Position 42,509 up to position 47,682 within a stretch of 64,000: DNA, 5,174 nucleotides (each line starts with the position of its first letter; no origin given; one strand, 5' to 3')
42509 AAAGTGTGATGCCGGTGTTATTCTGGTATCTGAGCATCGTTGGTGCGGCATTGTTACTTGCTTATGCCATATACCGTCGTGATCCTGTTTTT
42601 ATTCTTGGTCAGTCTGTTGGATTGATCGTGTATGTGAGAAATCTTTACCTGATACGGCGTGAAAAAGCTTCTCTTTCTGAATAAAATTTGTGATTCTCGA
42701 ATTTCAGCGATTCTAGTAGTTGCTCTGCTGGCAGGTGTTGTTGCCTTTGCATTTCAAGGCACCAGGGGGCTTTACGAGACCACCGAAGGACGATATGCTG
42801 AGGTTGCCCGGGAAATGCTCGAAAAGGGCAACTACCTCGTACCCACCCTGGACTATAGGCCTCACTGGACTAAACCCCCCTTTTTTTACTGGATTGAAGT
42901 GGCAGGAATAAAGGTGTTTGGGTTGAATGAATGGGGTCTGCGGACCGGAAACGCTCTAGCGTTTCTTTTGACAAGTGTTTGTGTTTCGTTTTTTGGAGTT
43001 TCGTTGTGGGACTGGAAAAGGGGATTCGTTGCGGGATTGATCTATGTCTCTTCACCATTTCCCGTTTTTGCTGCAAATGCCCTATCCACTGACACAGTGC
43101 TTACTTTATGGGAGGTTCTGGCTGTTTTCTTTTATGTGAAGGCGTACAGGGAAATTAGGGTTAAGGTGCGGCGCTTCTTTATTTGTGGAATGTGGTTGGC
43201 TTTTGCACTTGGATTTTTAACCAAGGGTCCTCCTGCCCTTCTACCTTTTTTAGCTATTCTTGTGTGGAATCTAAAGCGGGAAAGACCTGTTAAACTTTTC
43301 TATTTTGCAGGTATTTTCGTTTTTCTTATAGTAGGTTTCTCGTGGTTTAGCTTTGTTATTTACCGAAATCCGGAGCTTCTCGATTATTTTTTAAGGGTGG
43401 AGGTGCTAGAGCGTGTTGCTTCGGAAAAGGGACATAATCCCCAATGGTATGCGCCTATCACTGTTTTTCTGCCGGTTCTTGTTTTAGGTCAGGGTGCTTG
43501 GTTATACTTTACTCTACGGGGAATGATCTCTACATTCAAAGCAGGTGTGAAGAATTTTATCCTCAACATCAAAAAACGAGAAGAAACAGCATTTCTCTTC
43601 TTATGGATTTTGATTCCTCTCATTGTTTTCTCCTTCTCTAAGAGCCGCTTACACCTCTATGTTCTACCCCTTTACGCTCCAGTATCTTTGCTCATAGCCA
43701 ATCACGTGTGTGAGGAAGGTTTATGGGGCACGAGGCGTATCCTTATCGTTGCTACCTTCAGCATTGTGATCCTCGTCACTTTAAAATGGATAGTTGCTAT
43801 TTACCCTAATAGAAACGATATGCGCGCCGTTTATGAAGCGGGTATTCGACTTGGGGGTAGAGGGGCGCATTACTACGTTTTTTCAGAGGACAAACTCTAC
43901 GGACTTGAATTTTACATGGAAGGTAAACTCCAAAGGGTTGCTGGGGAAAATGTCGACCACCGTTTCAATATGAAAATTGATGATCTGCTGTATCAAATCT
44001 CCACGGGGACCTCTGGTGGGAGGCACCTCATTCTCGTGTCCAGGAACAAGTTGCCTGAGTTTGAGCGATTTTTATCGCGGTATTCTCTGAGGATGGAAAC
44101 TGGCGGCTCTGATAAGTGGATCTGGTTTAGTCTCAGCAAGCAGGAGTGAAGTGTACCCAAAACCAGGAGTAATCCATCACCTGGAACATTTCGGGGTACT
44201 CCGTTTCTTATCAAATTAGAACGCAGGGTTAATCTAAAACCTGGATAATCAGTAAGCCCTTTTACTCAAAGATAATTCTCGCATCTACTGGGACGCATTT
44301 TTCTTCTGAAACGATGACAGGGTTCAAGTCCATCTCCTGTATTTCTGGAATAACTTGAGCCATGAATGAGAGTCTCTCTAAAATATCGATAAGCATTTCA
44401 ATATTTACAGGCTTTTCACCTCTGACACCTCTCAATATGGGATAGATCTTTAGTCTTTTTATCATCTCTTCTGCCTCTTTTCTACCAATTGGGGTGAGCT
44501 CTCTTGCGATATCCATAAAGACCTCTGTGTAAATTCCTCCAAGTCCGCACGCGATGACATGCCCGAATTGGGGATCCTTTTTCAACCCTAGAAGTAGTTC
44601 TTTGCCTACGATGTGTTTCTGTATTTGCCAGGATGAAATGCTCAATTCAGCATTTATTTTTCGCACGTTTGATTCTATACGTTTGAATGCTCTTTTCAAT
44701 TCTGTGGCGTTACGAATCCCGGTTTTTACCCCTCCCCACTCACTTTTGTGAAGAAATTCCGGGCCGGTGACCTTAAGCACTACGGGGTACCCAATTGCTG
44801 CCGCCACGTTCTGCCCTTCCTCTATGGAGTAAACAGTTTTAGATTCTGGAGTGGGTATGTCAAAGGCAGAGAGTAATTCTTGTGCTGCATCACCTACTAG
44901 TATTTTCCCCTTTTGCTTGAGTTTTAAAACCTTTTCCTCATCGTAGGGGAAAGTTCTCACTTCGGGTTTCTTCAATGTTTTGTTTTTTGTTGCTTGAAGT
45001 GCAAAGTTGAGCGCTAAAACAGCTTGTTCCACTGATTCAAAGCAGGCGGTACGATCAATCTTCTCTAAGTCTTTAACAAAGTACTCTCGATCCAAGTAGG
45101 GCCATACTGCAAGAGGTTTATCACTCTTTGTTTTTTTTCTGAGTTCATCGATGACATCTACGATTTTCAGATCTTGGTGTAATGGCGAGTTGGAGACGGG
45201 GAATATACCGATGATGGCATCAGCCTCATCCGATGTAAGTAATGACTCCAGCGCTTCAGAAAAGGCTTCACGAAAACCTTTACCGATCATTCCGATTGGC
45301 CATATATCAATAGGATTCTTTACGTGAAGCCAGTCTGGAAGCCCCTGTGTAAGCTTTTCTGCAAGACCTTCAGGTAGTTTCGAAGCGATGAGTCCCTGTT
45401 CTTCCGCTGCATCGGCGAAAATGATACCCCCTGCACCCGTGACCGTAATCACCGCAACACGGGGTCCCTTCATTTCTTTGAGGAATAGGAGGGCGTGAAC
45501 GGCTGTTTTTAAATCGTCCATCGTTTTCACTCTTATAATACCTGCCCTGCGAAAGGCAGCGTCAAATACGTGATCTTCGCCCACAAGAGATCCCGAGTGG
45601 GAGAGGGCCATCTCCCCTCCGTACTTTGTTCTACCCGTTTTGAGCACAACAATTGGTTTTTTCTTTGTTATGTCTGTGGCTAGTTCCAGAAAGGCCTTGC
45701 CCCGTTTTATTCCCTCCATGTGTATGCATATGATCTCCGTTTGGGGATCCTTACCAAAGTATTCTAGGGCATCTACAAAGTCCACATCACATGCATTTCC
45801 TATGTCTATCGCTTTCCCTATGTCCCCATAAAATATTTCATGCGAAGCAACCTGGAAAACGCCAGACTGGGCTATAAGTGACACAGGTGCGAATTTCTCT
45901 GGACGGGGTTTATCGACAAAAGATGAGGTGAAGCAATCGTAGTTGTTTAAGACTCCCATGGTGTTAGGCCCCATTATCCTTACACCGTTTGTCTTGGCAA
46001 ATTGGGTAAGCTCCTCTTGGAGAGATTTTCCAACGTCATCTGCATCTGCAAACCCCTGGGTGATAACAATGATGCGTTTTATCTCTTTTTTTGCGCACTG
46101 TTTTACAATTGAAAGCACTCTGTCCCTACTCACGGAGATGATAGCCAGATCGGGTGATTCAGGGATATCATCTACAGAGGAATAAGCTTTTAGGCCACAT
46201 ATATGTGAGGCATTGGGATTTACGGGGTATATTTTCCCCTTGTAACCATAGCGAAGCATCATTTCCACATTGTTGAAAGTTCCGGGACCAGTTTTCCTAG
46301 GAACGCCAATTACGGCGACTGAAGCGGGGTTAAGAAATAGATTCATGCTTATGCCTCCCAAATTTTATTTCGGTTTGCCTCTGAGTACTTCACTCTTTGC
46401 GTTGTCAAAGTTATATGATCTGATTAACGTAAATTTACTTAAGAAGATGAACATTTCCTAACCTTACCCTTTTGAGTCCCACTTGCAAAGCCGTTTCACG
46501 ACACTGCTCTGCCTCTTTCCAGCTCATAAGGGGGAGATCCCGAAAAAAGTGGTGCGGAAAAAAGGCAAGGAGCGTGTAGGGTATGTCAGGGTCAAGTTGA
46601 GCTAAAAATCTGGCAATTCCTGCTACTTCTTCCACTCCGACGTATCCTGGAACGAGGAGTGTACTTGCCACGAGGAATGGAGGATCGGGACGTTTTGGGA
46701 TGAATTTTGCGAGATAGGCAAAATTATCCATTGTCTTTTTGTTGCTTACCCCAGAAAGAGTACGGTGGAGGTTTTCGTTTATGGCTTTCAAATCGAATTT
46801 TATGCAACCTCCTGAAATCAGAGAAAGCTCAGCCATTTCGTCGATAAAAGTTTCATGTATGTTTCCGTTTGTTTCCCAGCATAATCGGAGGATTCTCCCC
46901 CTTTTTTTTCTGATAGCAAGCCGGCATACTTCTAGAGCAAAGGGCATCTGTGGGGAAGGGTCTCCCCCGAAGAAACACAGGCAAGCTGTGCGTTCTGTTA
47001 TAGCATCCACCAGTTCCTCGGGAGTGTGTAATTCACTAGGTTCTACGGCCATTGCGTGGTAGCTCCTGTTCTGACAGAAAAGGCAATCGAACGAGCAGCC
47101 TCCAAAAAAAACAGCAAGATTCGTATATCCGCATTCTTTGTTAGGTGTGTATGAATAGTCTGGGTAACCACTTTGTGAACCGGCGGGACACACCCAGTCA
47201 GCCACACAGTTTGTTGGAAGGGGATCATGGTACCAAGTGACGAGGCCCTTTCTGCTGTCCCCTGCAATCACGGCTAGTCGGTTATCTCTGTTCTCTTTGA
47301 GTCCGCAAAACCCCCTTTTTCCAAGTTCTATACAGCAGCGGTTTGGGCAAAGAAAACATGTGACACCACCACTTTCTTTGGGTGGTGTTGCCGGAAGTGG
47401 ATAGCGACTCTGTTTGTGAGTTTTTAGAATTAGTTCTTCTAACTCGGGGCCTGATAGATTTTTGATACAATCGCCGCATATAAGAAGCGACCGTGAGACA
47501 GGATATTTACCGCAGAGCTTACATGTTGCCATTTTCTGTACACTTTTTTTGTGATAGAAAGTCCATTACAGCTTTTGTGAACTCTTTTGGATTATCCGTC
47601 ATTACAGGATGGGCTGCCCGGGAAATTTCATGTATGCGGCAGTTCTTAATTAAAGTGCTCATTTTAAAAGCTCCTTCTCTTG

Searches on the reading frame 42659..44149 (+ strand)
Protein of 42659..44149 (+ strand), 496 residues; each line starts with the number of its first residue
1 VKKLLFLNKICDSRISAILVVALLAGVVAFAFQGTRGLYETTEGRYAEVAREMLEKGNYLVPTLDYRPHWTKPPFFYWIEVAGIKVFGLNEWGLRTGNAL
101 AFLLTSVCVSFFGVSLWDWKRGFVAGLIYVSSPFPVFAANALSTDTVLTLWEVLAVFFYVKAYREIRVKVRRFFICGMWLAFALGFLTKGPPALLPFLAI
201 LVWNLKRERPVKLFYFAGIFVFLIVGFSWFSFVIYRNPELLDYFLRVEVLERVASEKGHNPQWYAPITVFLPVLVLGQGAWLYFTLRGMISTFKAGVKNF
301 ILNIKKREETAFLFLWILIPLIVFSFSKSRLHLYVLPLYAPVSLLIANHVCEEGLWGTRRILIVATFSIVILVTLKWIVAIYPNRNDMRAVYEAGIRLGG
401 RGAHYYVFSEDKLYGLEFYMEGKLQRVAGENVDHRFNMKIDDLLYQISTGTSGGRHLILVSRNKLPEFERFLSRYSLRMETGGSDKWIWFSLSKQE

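Call 73: search_protein_families(library=pfam, proteins=[window:42659-44149:+], max_evalue=0.00001)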
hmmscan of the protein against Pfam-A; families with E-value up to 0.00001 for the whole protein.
window:42659-44149:+ (496 aa): 1 family
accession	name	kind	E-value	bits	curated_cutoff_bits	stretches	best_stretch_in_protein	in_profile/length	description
PF13231.12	PMT_2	-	9.5e-14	52.4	26.1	1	72-225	2-153/160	Dolichyl-phosphate-mannose-protein mannosyltransferase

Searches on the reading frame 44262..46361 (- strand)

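Call 73: search_protein_families(library=pfam, proteins=[window:44262-46361:-], max_evalue=0.00001)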
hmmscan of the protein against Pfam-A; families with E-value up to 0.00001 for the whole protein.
window:44262-46361:- (699 aa): 4 families
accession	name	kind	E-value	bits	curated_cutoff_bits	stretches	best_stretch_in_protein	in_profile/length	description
PF13549.11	ATP-grasp_5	-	6.2e-66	222.4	27.6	1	481-697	3-220/221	ATP-grasp domain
PF13607.11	Succ_CoA_lig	-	8.6e-41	139.4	27.4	1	159-291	3-138/138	Succinyl-CoA ligase like flavodoxin domain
PF13380.12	CoA_binding_2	-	2.2e-18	67.2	22.8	1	14-139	2-115/116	CoA binding domain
PF02629.25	CoA_binding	-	1.4e-14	55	22.3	1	13-103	4-97/97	CoA binding domain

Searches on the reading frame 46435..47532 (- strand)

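Call 92: search_protein_families(library=pfam, proteins=[window:46435-47532:-], max_evalue=0.00001)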
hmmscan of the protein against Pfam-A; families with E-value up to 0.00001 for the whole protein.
window:46435-47532:- (365 aa): 2 families
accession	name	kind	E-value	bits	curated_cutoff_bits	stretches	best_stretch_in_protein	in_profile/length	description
PF04055.27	Radical_SAM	-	1.8e-16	61.2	29.5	1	142-309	3-165/166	Radical SAM superfamily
PF13353.11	Fer4_12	-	1.1e-06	29.4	22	1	139-234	8-101/137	4Fe-4S single cluster domain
